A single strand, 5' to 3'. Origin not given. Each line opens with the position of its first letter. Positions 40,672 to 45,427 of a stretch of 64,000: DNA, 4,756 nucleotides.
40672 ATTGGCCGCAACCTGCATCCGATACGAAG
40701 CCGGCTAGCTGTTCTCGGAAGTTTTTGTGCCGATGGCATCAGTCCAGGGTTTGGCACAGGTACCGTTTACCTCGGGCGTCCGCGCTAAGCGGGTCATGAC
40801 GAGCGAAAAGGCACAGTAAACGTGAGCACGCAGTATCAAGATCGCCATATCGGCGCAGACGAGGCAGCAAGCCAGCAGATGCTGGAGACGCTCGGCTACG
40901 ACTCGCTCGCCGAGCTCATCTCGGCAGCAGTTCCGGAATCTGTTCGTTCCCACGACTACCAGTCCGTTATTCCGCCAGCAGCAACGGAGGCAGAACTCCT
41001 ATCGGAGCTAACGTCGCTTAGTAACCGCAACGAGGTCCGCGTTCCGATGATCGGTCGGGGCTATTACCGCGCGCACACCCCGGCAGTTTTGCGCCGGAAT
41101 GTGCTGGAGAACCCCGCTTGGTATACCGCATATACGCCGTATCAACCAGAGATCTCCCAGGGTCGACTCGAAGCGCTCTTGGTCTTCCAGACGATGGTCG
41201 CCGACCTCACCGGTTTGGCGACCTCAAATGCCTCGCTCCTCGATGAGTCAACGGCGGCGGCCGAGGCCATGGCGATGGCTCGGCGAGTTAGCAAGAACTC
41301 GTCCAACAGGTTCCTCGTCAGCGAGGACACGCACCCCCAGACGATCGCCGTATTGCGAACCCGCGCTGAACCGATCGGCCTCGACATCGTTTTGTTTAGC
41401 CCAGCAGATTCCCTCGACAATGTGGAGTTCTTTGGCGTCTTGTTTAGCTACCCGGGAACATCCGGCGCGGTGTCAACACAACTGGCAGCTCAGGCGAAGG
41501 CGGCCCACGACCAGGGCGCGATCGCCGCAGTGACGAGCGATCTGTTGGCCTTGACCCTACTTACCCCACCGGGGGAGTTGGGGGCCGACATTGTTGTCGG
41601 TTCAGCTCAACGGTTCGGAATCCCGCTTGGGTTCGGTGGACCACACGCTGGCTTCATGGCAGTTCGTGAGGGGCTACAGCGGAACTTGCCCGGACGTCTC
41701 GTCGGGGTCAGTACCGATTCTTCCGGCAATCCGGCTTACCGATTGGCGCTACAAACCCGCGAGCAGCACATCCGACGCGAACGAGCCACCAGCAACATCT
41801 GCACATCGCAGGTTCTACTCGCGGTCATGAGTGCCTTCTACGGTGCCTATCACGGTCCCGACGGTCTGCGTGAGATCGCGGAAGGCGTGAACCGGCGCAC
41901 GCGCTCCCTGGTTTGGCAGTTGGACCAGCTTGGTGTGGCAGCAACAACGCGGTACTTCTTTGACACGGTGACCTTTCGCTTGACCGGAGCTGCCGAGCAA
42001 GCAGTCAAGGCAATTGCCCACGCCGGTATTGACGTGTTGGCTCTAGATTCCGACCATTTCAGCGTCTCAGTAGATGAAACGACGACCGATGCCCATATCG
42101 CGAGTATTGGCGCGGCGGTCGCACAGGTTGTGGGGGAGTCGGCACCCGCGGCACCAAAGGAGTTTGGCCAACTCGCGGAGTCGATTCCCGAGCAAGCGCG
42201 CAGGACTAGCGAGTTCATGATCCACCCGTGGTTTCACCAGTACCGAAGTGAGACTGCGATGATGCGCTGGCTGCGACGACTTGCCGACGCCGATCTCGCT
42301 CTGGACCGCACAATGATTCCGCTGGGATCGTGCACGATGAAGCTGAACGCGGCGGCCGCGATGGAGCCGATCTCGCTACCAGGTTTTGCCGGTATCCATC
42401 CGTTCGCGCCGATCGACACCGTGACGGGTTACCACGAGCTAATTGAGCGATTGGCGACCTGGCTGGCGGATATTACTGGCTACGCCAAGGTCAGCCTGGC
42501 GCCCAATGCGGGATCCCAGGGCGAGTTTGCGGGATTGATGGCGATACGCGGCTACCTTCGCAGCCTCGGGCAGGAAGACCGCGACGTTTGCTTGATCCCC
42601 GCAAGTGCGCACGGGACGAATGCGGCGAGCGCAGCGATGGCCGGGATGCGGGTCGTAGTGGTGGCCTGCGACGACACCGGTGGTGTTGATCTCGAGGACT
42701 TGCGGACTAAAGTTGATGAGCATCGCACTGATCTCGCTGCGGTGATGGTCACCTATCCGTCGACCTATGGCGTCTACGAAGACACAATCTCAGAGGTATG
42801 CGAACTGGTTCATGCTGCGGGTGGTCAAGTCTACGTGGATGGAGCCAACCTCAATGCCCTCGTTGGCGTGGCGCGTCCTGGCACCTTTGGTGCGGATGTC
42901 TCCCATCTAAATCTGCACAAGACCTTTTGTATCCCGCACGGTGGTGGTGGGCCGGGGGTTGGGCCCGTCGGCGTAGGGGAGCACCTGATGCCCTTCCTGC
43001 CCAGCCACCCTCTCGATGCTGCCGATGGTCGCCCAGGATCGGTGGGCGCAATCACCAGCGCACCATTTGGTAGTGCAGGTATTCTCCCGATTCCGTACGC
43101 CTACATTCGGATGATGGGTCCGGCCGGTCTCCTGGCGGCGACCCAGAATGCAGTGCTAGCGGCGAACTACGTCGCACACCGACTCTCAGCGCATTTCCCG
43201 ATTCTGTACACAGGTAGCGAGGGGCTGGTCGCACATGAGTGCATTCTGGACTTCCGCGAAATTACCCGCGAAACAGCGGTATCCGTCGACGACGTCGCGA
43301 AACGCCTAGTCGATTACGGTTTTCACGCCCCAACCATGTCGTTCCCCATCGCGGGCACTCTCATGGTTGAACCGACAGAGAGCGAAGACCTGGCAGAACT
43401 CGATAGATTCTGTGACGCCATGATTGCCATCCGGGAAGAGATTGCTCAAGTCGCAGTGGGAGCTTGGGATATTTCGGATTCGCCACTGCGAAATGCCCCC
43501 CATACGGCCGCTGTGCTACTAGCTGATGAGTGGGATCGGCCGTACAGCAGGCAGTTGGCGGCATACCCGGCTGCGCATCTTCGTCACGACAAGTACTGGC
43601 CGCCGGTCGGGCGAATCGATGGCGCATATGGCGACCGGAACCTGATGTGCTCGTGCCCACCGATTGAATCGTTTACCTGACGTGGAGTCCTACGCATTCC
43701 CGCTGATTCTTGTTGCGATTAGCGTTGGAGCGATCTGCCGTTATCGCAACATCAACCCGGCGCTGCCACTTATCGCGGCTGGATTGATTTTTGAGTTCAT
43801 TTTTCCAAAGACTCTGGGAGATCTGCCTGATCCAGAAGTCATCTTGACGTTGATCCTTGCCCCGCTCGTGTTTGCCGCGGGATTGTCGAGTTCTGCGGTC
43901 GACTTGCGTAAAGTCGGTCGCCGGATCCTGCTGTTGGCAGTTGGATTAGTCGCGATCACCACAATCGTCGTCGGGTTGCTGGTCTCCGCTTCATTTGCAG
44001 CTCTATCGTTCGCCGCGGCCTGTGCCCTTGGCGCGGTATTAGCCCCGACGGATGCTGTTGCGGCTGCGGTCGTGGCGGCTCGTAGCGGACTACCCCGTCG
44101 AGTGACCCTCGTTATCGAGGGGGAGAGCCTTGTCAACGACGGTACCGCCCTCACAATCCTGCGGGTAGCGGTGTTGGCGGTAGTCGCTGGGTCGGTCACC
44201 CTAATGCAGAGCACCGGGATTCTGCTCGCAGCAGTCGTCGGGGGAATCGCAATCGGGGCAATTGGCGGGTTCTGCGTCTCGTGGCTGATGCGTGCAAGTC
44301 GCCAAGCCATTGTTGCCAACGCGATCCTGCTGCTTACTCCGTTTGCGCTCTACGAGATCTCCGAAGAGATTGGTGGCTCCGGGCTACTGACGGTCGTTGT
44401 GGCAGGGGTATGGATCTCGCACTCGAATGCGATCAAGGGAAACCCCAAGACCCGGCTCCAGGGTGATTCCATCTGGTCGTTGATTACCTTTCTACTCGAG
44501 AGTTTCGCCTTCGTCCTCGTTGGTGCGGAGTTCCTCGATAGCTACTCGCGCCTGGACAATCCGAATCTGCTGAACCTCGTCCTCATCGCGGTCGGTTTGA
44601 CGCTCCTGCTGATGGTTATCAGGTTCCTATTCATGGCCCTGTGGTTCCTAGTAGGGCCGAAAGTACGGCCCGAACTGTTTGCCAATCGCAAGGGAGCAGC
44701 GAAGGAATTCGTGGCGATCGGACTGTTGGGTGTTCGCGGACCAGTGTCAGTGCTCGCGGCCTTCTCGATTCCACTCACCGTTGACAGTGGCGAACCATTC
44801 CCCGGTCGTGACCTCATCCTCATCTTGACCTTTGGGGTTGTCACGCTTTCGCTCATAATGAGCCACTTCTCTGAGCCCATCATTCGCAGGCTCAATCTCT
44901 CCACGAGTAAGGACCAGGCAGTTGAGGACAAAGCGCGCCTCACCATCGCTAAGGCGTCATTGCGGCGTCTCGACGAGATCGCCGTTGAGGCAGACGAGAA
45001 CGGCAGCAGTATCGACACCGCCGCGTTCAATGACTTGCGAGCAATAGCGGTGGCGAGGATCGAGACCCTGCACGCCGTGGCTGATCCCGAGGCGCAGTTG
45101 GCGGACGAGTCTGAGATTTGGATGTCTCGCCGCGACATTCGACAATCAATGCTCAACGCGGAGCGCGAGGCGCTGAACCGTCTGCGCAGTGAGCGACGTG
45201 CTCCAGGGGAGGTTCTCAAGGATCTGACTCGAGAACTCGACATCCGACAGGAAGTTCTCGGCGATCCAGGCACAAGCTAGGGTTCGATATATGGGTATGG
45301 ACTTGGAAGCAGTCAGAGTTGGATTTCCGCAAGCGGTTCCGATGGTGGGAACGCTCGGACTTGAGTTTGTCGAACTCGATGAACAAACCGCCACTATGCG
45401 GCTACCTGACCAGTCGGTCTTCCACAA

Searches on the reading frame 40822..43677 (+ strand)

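Call 56: search_protein_families(library=ncbifam, proteins=[window:40822-43677:+], max_evalue=0.00001)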
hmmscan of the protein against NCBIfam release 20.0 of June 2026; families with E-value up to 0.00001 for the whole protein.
window:40822-43677:+ (952 aa): 5 families
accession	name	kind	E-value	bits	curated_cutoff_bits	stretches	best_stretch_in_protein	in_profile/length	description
TIGR00461.1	gcvP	equivalog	0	1308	859.2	1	8-945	1-939/939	aminomethyl-transferring glycine dehydrogenase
NF003346.0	PRK04366.1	equivalog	2.7e-148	494.7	441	2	450-898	34-471/487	aminomethyl-transferring glycine dehydrogenase subunit GcvPB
NF001696.0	PRK00451.1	equivalog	8.3e-126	420.5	364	2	10-436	5-445/447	aminomethyl-transferring glycine dehydrogenase subunit GcvPA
TIGR01976.1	am_tr_V_VC1184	hypoth_equivalog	2.3e-08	33.8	352.35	0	219-299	175-249/401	cysteine desulfurase-like protein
TIGR03812.1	tyr_de_CO2_Arch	equivalog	3.3e-06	26.2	299.4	0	563-675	81-192/375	tyrosine decarboxylase MfnA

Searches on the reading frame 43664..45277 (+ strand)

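Call 56: search_protein_families(library=ncbifam, proteins=[window:43664-45277:+], max_evalue=0.00001)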
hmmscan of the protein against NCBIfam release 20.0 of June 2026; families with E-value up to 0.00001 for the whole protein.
window:43664-45277:+ (538 aa): 3 families
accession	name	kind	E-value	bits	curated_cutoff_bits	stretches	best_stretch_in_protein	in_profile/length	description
TIGR00831.1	a_cpa1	equivalog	1.3e-70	238.4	279.6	1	15-529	6-520/525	Na+/H+ antiporter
NF003716.0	PRK05326.1-3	equivalog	1.3e-22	79.9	355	1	61-503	63-483/499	potassium/proton antiporter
TIGR00840.1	b_cpa1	equivalog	7.6e-15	54.3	251.25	1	56-424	64-431/559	sodium/hydrogen exchanger 3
